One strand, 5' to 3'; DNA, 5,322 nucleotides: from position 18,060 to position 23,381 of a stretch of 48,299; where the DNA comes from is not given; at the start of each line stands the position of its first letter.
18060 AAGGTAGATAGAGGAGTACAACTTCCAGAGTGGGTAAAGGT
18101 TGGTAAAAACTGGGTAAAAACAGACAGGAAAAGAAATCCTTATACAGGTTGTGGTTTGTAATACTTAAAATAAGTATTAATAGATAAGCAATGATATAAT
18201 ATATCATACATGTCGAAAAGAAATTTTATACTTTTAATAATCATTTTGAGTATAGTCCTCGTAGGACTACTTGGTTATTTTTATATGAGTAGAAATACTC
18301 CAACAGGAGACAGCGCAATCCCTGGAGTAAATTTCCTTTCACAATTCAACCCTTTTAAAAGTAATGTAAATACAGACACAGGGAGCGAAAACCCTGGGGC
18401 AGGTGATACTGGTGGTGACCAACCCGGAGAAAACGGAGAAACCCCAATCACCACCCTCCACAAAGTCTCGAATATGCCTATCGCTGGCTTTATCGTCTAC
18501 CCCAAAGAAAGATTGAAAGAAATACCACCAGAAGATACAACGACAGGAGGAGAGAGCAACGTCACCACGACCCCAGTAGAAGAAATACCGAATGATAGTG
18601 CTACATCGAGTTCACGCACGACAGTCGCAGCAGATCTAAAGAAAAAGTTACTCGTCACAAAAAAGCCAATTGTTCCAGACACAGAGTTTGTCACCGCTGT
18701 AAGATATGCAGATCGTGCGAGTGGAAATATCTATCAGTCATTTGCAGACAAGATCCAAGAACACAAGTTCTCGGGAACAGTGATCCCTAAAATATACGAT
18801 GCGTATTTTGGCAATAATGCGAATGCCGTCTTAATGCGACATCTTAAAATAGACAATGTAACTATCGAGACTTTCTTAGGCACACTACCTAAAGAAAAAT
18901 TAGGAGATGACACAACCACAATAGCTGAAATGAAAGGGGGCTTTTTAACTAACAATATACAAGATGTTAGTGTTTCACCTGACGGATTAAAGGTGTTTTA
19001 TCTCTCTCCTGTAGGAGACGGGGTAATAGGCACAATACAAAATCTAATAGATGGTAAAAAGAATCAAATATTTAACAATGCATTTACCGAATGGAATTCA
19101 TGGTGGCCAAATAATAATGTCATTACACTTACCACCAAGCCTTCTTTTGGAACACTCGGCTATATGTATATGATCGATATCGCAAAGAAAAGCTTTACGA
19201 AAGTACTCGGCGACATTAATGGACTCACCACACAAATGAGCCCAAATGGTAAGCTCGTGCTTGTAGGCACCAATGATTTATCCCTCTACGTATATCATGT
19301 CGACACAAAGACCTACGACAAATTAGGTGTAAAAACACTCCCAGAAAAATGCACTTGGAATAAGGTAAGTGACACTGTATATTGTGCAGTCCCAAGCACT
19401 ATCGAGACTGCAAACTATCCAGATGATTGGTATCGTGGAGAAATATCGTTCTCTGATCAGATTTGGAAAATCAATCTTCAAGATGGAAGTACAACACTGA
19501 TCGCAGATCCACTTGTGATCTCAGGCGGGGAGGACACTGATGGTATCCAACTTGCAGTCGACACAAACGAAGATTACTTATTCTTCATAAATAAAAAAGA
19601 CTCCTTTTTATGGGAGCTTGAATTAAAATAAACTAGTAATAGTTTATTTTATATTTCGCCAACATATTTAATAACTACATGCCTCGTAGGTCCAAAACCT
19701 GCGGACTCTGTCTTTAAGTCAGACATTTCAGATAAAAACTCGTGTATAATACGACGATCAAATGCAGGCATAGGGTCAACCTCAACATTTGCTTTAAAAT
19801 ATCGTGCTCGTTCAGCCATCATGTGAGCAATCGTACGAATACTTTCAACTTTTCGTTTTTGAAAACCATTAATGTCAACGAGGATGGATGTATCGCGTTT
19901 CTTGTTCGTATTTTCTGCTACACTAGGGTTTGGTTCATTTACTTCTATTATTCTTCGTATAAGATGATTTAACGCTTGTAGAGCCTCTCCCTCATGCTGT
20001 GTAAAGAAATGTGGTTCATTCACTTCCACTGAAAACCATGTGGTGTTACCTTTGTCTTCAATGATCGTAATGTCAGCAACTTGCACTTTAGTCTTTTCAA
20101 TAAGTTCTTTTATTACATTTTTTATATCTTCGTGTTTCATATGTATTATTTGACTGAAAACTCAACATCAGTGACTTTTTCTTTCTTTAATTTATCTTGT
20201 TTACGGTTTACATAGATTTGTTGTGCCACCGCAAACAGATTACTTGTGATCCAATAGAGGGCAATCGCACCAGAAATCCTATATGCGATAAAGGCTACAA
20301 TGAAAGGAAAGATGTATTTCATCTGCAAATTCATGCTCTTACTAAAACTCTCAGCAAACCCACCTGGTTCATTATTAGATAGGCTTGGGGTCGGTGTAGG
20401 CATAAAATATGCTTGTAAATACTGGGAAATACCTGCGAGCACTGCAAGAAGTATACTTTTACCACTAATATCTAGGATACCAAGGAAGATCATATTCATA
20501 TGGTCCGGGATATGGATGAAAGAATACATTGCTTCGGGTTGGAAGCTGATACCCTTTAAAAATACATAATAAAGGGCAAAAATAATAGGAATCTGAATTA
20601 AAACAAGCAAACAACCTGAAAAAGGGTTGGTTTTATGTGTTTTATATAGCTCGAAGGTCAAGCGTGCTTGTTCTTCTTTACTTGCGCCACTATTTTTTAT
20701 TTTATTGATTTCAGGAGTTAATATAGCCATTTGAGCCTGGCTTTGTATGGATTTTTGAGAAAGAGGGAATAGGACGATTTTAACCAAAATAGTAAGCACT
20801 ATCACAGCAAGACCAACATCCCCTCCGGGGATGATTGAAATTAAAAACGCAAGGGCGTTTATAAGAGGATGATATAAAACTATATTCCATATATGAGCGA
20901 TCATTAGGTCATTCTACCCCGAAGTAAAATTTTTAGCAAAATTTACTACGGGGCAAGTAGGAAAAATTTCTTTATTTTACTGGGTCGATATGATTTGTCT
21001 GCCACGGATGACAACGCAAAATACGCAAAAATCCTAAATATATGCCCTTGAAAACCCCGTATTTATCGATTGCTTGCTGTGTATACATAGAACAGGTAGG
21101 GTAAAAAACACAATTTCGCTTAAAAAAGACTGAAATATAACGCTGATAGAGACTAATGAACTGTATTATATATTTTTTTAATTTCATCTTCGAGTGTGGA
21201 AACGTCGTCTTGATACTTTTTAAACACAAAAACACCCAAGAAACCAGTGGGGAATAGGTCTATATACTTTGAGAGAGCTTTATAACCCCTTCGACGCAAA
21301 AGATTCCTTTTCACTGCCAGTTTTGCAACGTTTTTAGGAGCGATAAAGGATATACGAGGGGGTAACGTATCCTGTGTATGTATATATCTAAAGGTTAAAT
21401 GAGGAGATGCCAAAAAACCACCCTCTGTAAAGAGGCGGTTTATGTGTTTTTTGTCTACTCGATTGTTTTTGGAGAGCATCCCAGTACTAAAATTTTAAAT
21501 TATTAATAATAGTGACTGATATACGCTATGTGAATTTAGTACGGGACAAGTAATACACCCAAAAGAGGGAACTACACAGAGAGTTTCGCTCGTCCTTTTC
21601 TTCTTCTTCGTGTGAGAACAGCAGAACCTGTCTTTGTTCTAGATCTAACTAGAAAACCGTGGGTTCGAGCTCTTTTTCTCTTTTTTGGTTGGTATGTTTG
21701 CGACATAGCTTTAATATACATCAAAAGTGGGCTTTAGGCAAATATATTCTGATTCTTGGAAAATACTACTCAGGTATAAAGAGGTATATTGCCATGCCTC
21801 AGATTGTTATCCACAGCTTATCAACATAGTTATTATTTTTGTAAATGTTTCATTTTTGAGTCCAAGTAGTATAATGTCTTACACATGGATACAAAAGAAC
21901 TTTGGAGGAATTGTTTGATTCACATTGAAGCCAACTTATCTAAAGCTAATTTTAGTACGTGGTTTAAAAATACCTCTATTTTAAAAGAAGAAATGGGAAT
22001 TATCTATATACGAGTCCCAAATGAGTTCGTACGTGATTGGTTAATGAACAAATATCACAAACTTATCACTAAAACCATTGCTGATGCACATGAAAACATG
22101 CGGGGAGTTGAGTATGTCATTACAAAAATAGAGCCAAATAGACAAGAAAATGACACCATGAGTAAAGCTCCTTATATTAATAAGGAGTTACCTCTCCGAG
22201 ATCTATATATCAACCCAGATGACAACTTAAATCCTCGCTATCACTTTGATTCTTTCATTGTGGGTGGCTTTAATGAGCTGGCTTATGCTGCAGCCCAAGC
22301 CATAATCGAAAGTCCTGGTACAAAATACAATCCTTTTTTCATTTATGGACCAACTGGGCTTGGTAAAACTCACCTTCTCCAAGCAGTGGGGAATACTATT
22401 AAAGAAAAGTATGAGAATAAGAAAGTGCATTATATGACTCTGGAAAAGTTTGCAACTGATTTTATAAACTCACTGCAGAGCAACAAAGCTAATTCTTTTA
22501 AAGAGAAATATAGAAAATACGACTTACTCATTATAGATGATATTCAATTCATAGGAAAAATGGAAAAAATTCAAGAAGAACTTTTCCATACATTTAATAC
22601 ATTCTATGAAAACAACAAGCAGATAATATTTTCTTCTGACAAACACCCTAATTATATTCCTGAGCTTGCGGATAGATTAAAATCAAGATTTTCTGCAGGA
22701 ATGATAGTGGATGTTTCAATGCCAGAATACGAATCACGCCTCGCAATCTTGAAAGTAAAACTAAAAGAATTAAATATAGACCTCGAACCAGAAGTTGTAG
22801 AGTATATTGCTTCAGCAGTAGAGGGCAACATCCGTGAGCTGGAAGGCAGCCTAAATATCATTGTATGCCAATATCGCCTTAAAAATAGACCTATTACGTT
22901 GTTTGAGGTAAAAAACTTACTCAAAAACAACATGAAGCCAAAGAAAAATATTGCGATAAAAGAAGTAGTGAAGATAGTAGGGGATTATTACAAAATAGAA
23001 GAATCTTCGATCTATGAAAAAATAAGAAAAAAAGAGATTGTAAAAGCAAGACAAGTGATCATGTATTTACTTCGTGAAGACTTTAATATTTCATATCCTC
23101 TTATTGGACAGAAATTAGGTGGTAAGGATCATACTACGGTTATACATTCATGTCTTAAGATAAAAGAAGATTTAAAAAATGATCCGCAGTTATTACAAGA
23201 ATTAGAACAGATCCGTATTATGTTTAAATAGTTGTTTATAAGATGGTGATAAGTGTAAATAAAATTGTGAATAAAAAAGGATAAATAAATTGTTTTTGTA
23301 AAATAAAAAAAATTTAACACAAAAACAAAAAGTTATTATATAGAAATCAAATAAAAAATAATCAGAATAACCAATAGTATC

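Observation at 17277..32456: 336-bp near-identical inverted repeat inside two genes brackets the whole dnaA/oriC segment: a gene-conversion tract and a possible invertible, domain-swapping segment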

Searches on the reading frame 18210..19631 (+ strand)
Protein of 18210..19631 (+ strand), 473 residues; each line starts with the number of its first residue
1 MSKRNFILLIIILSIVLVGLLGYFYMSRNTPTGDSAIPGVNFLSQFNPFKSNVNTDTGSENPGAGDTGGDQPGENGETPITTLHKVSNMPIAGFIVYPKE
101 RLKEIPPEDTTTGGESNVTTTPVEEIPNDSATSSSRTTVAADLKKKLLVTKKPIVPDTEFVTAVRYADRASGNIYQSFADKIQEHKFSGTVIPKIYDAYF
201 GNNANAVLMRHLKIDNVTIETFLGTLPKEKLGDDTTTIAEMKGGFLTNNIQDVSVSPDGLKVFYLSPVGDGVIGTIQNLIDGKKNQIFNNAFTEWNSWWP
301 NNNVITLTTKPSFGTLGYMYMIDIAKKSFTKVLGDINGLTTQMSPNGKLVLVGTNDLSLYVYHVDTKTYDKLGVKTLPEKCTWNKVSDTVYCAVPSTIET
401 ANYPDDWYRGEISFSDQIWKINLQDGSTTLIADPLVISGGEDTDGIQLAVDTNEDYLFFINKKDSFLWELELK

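Call 5: search_protein_families(library=pfam, proteins=[window:18210-19631:+], max_evalue=0.01)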
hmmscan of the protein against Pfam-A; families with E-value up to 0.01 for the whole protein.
window:18210-19631:+ (473 aa): 0 families

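Call 31: search_protein_families(library=pfam, proteins=[window:18210-19631:+], max_evalue=10)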
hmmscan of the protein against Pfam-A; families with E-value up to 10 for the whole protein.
window:18210-19631:+ (473 aa): 2 families
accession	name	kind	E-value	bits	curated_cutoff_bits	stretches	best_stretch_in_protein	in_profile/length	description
PF23414.1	Beta-prop_EML_2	-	0.07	12.9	90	1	342-374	88-119/266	Echinoderm microtubule-associated protein second beta-propeller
PF25174.1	Beta-prop_THOC3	-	0.18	11.2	305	1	326-404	79-159/272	THOC3 beta-propeller domain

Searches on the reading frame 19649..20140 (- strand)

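Call 6: search_protein_families(library=pfam, proteins=[window:19649-20140:-], max_evalue=0.01)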
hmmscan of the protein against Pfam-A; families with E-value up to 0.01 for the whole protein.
window:19649-20140:- (163 aa): 1 family
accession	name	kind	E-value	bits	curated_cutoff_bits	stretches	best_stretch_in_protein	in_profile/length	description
PF01424.28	R3H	-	5.1e-14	52.5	26.8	1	100-158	2-59/60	R3H domain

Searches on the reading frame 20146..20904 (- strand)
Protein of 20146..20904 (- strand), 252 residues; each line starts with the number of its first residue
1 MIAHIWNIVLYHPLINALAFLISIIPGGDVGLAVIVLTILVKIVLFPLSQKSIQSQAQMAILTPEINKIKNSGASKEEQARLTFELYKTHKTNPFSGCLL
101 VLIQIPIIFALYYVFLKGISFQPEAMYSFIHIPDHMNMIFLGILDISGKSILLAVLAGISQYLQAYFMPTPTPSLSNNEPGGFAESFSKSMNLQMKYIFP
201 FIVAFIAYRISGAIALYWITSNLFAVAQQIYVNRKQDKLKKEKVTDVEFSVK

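Call 6: search_protein_families(library=pfam, proteins=[window:20146-20904:-], max_evalue=0.01)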
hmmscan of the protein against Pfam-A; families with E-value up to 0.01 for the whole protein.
window:20146-20904:- (252 aa): 1 family
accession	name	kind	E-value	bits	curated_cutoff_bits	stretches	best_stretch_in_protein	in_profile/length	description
PF02096.25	60KD_IMP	-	3e-43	148.1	35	1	31-234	2-163/163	60Kd inner membrane protein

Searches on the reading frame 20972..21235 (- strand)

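Call 6: search_protein_families(library=pfam, proteins=[window:20972-21235:-], max_evalue=0.01)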
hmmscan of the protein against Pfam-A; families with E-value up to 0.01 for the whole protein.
window:20972-21235:- (87 aa): 1 family
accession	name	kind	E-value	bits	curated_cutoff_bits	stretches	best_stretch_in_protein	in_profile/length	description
PF01809.23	YidD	-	3.6e-26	91.2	27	1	20-86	1-67/67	Putative membrane protein insertion efficiency factor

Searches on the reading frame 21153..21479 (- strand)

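Call 6: search_protein_families(library=pfam, proteins=[window:21153-21479:-], max_evalue=0.01)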
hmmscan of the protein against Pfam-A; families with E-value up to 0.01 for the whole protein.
window:21153-21479:- (108 aa): 1 family
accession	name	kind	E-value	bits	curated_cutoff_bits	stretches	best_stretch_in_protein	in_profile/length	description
PF00825.24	Ribonuclease_P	-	3.7e-12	46.7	22.3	1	5-105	4-106/109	Ribonuclease P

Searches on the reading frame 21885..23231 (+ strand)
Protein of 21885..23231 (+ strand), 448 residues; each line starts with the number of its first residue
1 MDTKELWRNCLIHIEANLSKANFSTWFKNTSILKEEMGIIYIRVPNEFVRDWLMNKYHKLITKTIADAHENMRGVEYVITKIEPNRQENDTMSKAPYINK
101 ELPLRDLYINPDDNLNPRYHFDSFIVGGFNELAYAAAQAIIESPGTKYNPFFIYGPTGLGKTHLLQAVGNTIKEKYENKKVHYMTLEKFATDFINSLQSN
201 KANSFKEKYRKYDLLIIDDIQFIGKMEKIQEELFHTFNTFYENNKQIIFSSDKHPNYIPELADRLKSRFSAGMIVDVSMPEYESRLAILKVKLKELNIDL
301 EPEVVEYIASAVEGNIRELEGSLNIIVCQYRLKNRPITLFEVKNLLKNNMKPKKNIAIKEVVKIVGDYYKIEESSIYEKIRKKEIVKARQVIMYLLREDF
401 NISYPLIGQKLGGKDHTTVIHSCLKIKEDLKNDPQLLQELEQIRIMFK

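Call 6: search_protein_families(library=pfam, proteins=[window:21885-23231:+], max_evalue=0.01)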
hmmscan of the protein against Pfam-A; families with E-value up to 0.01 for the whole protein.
window:21885-23231:+ (448 aa): 15 families
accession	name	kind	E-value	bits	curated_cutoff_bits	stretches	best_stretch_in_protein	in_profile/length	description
PF00308.24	Bac_DnaA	-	1.3e-67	227.5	23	1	115-276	1-162/162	Bacterial DnaA ATPAse domain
PF08299.17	Bac_DnaA_C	-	7.2e-24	84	31.5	1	358-426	1-69/69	Bacterial dnaA protein helix-turn-helix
PF11638.13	DnaA_N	-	7.8e-16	58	24.6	1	5-65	2-63/65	DnaA N-terminal domain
PF01695.23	IstB_IS21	-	3.7e-08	33.6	24.1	1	153-251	97-193/238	IstB-like ATP binding protein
PF13173.12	AAA_14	-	5.2e-08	33.4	27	1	149-281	3-127/129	AAA domain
PF00004.35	AAA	-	5.1e-07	30.7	21.2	1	153-269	3-127/131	ATPase family associated with various cellular activities (AAA)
PF03266.21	NTPase_1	-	1.5e-05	25.4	23.9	1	193-268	77-147/168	NTPase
PF13401.12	AAA_22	-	1.9e-05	25.4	27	1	152-242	9-111/130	AAA domain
PF01637.24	ATPase_2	-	4.8e-05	23.7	33.2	1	147-246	19-111/225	ATPase domain predominantly from Archaea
PF13191.12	AAA_16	-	0.00034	21.6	32.6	1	149-219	25-104/167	AAA ATPase domain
PF13479.12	AAA_24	-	0.00043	20.6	27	1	151-221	5-74/195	AAA domain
PF00910.28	RNA_helicase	-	0.0012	19.8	21.5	1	152-224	2-62/105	RNA helicase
PF12775.13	AAA_7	-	0.0026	17.7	25.8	1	138-221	23-110/181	P-loop containing dynein motor region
PF13245.12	AAA_19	-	0.0069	17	25.1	0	147-205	10-68/134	AAA domain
PF05746.21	DALR_1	-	0.0096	16.4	22.3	0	222-291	29-97/117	DALR anticodon binding domain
